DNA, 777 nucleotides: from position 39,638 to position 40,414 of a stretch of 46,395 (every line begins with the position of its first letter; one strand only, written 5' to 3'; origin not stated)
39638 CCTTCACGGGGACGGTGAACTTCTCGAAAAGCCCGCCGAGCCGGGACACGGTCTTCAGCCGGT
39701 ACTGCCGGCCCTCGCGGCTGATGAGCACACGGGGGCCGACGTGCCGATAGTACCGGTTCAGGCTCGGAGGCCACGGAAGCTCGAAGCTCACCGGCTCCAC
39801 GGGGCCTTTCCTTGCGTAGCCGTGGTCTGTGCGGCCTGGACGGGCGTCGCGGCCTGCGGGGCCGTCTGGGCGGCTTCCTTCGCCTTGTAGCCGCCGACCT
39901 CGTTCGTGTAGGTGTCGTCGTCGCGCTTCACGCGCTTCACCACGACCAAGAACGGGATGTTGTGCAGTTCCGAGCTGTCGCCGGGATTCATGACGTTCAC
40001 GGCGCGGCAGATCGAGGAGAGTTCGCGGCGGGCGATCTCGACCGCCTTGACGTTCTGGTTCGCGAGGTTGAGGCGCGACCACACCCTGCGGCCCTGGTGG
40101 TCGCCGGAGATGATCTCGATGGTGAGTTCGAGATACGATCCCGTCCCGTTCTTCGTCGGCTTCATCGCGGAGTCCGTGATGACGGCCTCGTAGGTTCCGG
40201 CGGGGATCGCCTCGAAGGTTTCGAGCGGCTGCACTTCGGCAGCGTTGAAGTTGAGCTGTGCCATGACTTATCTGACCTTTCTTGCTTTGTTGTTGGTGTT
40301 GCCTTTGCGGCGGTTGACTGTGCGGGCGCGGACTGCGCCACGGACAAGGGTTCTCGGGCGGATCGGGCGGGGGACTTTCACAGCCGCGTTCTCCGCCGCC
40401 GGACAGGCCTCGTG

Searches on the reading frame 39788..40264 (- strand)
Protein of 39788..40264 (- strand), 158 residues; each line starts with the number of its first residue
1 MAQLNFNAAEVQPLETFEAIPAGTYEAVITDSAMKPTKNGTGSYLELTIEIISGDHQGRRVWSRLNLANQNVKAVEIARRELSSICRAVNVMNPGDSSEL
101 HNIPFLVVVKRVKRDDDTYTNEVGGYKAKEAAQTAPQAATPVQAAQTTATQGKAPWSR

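Call 29: search_protein_families(library=pfam, proteins=[window:39788-40264:-], max_evalue=0.001)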
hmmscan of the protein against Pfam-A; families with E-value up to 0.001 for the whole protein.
window:39788-40264:- (158 aa): 1 family
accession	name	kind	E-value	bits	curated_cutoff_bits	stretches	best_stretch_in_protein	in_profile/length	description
PF05037.18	DUF669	-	2.2e-19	70.4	21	1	5-132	2-136/138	Protein of unknown function (DUF669)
